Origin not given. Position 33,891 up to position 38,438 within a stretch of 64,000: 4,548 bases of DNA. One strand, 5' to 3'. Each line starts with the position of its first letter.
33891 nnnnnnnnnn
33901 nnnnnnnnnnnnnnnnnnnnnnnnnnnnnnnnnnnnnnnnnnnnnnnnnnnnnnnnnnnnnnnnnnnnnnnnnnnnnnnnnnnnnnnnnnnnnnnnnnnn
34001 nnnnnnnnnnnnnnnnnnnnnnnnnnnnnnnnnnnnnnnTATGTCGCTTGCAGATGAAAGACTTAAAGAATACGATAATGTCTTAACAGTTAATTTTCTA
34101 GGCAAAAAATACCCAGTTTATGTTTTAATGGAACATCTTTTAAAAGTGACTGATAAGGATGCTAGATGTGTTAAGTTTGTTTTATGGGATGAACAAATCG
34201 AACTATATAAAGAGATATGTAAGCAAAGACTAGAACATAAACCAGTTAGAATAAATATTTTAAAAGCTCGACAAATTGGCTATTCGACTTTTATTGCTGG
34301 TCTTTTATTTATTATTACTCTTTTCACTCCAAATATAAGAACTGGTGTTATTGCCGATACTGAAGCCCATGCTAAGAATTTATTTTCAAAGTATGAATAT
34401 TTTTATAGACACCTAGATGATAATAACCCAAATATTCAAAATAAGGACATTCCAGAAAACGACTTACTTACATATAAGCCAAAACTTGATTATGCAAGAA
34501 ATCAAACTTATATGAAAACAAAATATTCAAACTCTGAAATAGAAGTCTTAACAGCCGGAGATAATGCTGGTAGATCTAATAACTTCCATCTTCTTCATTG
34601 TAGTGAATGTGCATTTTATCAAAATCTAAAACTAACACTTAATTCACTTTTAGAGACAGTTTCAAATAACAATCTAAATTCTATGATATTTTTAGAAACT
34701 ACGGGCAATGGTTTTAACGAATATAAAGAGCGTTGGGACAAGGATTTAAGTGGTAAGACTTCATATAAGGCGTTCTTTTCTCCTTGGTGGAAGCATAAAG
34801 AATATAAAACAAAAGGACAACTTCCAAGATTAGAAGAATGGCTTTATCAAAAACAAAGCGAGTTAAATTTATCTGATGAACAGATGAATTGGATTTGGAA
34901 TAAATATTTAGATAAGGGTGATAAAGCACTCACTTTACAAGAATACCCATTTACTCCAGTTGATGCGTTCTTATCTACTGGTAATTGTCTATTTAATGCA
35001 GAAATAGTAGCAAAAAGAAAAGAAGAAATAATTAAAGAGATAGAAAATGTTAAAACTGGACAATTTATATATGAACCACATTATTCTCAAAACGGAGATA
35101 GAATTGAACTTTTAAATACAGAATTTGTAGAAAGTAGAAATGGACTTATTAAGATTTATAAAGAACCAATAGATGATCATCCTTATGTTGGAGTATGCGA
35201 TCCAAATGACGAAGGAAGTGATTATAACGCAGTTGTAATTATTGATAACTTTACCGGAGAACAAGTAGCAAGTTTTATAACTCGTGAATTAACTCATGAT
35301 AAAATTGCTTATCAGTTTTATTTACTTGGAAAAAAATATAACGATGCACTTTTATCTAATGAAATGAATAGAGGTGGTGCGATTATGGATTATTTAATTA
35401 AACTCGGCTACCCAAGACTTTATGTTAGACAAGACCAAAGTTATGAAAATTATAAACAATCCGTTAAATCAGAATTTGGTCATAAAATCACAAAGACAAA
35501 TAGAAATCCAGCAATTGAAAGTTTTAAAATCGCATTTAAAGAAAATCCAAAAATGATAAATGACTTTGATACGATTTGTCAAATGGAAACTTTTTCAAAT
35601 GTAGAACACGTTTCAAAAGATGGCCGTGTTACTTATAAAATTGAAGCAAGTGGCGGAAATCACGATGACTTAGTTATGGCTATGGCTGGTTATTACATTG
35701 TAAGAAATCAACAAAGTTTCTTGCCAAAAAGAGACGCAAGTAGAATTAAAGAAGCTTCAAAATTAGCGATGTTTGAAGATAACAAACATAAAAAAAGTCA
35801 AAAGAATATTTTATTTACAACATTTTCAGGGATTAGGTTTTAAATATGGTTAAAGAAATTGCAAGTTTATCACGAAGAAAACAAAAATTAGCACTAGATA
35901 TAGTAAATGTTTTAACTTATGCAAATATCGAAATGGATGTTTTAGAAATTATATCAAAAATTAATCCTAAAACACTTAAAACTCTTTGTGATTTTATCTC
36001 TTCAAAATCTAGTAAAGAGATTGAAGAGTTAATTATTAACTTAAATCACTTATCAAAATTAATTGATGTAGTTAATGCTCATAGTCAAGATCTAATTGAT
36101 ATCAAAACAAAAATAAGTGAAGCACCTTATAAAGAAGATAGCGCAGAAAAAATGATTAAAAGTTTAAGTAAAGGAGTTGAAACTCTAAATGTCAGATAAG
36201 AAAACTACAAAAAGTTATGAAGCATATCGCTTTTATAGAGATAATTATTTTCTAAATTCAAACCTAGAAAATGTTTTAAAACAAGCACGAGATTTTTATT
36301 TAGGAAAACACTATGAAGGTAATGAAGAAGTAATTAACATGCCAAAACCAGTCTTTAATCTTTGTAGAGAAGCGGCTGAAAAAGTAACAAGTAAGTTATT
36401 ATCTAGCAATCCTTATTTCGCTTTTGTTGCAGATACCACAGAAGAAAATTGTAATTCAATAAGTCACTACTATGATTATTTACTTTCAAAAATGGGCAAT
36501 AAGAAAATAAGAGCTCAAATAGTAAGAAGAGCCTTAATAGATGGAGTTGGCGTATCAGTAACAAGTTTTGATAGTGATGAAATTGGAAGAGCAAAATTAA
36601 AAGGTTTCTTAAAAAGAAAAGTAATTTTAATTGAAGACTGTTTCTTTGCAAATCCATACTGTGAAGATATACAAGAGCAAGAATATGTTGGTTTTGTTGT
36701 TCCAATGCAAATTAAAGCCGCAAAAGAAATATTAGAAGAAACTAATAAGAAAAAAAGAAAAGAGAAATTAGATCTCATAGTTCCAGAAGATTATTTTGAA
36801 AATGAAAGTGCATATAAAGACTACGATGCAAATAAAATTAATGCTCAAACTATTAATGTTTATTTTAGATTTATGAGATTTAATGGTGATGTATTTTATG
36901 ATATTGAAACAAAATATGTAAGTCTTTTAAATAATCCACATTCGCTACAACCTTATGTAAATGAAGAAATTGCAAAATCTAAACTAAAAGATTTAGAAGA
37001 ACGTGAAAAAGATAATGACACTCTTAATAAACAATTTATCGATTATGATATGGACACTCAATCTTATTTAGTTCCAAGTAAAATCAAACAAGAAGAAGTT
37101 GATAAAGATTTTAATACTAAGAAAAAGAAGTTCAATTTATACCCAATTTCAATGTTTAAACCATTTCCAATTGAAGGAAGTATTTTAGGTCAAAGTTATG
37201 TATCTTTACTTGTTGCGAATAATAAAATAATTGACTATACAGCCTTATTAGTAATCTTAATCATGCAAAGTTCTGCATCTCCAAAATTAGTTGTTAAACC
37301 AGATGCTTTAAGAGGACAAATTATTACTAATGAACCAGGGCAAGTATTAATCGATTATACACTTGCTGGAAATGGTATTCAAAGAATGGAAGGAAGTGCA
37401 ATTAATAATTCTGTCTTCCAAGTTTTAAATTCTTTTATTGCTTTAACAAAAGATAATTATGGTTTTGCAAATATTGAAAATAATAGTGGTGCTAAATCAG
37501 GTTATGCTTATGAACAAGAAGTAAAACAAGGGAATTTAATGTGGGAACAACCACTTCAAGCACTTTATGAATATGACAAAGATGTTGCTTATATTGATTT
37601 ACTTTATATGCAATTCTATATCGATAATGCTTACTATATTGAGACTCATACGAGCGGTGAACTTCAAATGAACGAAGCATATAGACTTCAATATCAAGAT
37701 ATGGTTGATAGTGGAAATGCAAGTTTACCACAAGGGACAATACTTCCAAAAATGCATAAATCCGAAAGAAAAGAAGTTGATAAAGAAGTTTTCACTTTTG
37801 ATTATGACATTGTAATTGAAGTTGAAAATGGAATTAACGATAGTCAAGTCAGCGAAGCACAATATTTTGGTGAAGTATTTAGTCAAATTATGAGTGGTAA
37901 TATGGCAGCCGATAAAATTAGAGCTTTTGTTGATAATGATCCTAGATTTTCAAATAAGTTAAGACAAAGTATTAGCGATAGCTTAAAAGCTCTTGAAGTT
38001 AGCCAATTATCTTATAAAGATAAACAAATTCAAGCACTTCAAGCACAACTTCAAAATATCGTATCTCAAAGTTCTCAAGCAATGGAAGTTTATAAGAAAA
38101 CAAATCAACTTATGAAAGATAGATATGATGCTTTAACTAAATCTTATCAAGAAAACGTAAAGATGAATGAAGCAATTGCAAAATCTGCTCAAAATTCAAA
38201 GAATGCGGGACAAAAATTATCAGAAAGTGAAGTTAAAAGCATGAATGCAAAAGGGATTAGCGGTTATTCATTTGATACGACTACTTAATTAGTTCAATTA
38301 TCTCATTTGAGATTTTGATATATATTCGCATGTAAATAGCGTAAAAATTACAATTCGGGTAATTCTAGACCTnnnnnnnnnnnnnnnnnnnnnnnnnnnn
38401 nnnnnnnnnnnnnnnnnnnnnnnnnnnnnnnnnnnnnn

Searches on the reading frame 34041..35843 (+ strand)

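Call 45: search_protein_families(library=phrogs, proteins=[window:34041-35843:+], max_evalue=0.001)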
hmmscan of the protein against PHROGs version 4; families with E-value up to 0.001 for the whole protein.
window:34041-35843:+ (600 aa): 6 families
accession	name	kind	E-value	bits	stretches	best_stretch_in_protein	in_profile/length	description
phrog_2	-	head and packaging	1.6e-27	97.7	1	27-563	256-597/807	terminase large subunit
phrog_38407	-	unknown function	1.6e-12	48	1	241-562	37-352/370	-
phrog_26724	-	unknown function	1.1e-10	42.4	1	30-128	17-107/192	-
phrog_24361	-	head and packaging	8.9e-10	39.6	1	428-549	19-132/162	terminase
phrog_5989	-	head and packaging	1.4e-09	38.5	1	30-235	125-299/347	terminase large subunit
phrog_9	-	head and packaging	0.00099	19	0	71-221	226-358/812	terminase large subunit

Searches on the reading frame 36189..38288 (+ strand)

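Call 45: search_protein_families(library=phrogs, proteins=[window:36189-38288:+], max_evalue=0.001)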
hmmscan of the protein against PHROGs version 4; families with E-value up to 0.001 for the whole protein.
window:36189-38288:+ (699 aa): 1 family
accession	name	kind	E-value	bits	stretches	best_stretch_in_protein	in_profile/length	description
phrog_156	-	head and packaging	2.2e-21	76.9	1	30-687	33-659/681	portal protein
